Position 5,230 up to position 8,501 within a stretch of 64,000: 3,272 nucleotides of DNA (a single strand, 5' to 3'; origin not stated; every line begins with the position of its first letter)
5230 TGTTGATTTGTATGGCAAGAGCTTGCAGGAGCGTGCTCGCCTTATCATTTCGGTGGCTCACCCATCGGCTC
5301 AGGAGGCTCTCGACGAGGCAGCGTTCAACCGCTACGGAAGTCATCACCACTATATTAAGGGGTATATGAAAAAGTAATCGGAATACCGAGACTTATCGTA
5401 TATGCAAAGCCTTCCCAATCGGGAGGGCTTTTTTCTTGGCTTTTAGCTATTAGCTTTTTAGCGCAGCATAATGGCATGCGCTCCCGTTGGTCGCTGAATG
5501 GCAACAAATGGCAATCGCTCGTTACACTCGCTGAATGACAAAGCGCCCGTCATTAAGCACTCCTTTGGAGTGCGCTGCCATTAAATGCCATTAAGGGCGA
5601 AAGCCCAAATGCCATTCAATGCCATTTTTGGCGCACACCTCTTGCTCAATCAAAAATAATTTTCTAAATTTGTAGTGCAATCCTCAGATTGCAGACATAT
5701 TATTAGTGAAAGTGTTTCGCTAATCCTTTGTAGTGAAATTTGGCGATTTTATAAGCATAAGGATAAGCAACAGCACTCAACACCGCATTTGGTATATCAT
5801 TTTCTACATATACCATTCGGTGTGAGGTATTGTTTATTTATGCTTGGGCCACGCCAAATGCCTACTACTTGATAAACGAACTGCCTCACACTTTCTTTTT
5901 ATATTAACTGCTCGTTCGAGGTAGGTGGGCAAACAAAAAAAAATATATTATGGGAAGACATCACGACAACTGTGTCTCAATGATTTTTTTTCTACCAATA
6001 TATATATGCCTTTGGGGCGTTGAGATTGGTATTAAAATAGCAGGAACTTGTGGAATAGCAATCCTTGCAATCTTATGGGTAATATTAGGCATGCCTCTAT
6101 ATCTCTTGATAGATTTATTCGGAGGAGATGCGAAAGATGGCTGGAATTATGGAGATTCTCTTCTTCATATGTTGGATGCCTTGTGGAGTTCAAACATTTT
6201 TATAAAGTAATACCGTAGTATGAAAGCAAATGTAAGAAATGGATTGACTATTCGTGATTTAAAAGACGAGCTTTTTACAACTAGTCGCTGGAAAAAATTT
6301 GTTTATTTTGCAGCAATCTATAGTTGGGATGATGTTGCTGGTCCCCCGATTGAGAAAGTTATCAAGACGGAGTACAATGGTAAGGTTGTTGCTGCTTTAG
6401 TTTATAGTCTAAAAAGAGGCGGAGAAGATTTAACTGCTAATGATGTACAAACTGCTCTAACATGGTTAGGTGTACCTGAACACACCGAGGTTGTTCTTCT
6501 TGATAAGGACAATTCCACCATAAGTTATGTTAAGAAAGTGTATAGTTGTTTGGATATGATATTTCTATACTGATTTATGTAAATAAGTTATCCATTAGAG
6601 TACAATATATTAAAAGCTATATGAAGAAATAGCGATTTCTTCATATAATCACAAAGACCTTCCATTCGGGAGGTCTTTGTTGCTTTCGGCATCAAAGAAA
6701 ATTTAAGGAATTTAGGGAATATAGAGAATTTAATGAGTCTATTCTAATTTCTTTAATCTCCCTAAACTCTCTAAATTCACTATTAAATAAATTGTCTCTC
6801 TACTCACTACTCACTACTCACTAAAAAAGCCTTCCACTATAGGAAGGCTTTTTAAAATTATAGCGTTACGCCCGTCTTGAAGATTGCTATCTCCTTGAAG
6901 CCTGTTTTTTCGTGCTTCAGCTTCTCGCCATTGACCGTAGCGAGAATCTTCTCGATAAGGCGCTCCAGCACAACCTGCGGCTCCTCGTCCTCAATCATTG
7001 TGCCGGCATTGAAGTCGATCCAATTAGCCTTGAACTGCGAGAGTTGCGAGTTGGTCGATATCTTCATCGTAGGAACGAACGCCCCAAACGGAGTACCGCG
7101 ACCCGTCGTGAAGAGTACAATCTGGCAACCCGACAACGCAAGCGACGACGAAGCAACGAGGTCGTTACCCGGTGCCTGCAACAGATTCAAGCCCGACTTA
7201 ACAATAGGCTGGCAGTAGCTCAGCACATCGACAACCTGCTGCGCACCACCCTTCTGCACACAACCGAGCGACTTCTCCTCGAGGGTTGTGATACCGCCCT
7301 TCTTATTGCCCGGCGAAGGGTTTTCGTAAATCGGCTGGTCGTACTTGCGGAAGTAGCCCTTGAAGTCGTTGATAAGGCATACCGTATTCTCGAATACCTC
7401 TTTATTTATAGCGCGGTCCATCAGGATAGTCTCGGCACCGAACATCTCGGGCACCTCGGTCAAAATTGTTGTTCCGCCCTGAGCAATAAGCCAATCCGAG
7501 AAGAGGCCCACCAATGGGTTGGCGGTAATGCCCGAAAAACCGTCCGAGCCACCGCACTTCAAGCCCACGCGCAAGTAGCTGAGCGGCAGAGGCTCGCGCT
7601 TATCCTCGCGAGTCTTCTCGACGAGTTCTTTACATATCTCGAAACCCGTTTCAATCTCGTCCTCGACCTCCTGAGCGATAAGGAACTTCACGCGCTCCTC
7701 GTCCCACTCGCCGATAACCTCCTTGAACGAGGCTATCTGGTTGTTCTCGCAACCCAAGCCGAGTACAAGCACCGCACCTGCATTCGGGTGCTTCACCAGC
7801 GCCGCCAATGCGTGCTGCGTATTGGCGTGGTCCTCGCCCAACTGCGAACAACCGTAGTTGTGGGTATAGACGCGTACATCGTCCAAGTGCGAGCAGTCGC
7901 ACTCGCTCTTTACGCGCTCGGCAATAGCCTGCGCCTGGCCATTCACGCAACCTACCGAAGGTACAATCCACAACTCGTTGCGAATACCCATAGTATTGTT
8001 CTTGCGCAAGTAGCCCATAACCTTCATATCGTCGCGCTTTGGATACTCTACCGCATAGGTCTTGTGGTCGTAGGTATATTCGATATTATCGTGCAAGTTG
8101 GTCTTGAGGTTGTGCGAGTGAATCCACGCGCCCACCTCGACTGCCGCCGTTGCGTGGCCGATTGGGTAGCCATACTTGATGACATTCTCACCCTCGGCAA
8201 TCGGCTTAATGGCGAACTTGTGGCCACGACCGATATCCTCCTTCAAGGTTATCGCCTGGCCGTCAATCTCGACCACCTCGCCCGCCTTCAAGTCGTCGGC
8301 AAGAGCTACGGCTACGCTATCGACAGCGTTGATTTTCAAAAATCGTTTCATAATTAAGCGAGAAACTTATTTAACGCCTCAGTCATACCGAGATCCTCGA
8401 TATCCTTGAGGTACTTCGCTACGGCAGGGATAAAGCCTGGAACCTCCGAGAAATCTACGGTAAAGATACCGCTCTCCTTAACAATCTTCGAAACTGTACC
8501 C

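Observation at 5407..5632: Composite palindromes with one scaffold but a repeat core swapped in both arms (elements A and B)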

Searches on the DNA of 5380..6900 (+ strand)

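Call 35: search_rna_families(source=window, start=5380, end=6900, threshold=evalue, max_evalue=5)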
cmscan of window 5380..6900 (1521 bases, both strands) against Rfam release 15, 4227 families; matches with E-value up to 5: 22.
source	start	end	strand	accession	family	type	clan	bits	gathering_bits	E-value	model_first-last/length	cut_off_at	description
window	5761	5838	+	RF03396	mir-2814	Gene; miRNA;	-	29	90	0.0029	1-87/87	no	mir-2814 microRNA precursor family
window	6650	6794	-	RF04180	BTnc231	Gene; sRNA;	-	27.5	80.4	0.0036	1-154/154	no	Bacteroides sRNA BTnc231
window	6601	6683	+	RF01859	Phe_leader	Cis-reg; leader;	-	26.6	55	0.078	1-125/125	no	Phenylalanine leader peptide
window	6606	6681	-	RF00238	ctRNA_pND324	Gene; antisense;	-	26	45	0.37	1-86/86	no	ctRNA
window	6822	6853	-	RF02075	STnc230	Gene; sRNA;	-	25.7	50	0.43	46-77/83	no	Enterobacterial sRNA STnc230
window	6605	6681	+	RF02573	LLnc147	Gene; sRNA;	-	25.4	127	0.082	1-102/102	no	Lactococcus lactis non-coding RNA 147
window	6825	6853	+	RF02075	STnc230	Gene; sRNA;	-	24.9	50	0.63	47-75/83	no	Enterobacterial sRNA STnc230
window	5380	5436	+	RF01859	Phe_leader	Cis-reg; leader;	-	23.3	55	0.43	69-125/125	5'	Phenylalanine leader peptide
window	6648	6714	-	RF01859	Phe_leader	Cis-reg; leader;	-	22.9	55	0.52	1-125/125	no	Phenylalanine leader peptide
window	6781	6857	+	RF01859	Phe_leader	Cis-reg; leader;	-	22.3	55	0.72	1-125/125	no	Phenylalanine leader peptide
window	6695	6782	-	RF03457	MIR173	Gene; miRNA;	-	20.4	70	0.48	1-102/102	no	MIR173 microRNA precursor family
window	6692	6785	-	RF00721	MIR475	Gene; miRNA;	-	18.8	70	2.8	1-128/128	no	MIR475 microRNA precursor family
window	5380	5443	+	RF00557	L10_leader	Cis-reg; leader;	-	18.7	44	2.7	61-138/138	5'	Ribosomal protein L10 leader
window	6651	6680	+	RF03958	mir-959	Gene; miRNA;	-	18.4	85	4.1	31-60/91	no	mir-959 microRNA precursor family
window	6620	6649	+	RF04344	Plastid-psbA-3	Cis-reg;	CL00153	18.2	48.4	4.1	1-57/57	no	Plastid-psbA-3 3UTR RNA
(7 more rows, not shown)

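Call 38: search_rna_families(source=window, start=6600, end=6900, threshold=evalue, max_evalue=0.05, show_alignments=2)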
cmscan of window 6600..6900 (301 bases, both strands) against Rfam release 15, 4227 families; matches with E-value up to 0.05: 2.
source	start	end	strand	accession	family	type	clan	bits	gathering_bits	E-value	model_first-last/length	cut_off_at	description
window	6650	6794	-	RF04180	BTnc231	Gene; sRNA;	-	27.5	80.4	0.00072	1-154/154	no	Bacteroides sRNA BTnc231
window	6600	6681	+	RF02573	LLnc147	Gene; sRNA;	-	23.3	127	0.048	23-102/102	5'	Lactococcus lactis non-coding RNA 147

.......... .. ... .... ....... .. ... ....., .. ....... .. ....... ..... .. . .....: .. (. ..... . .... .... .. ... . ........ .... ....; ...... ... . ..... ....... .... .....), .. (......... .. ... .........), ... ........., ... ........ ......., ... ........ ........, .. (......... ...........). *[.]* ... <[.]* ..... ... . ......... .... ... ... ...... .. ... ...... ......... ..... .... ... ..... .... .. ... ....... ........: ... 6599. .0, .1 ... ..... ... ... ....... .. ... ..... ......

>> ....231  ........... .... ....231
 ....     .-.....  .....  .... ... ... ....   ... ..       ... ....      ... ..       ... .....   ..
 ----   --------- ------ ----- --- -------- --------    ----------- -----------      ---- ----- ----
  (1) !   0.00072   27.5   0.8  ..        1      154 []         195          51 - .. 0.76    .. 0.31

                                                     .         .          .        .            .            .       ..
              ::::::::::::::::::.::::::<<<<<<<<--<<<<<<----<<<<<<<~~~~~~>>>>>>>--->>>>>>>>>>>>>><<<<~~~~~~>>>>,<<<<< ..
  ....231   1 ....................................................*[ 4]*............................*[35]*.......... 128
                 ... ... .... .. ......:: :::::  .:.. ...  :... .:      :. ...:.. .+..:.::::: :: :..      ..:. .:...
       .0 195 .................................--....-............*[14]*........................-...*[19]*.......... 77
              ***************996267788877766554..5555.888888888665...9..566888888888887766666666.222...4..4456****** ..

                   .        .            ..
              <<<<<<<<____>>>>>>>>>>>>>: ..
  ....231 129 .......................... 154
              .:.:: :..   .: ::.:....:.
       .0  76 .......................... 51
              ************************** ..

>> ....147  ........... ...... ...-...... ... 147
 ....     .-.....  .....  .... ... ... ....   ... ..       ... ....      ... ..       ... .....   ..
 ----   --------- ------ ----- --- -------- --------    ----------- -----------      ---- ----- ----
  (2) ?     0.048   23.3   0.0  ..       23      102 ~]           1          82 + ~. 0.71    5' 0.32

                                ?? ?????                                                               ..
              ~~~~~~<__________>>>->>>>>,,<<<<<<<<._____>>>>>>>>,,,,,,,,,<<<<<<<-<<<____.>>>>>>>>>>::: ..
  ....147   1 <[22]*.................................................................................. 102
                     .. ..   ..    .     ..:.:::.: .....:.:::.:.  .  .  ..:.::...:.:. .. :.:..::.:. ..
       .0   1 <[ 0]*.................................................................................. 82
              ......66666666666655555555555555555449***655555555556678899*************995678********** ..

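Call 72: search_dna_similar(query=window:5436-5640:+, collection=plasmids, mode=distant, max_evalue=0.01)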
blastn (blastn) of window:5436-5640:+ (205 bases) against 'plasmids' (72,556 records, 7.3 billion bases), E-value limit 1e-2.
No match.

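Call 73: search_dna_similar(query=window:5436-5640:+, collection=phages, mode=distant, max_evalue=0.01)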
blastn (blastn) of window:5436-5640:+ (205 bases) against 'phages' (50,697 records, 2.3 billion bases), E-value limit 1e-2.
No match.

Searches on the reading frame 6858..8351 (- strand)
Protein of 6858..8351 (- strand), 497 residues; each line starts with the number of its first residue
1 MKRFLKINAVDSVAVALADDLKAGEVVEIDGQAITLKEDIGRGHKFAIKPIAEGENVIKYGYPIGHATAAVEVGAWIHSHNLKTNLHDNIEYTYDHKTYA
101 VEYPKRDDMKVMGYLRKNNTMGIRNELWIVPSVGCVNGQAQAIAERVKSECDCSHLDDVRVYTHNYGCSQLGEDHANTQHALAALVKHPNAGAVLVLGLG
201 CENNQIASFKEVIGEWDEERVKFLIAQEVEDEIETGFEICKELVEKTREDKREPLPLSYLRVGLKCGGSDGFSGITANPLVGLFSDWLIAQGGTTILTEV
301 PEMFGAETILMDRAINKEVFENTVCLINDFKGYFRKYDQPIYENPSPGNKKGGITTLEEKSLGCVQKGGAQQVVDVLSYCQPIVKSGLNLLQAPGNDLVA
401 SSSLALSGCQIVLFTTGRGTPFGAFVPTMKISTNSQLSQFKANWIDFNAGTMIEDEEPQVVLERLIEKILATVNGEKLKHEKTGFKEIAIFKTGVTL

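Call 19: search_protein_families(library=pfam, proteins=[window:6858-8351:-])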
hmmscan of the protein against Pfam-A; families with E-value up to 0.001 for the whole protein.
window:6858-8351:- (497 aa): 3 families
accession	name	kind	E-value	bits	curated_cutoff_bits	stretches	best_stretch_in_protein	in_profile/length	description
PF20629.2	GD_AH_C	-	1.9e-96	322.5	26.8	1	257-495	1-241/242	D-galactarate/Altronate dehydratase, C-terminal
PF04295.18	GD_AH_second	-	1.2e-46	158.6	27.3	1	113-246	1-134/136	D-galactarate dehydratase/Altronate hydrolase, second domain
PF08666.17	SAF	-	4.3e-10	40.4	21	1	13-83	3-63/63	SAF domain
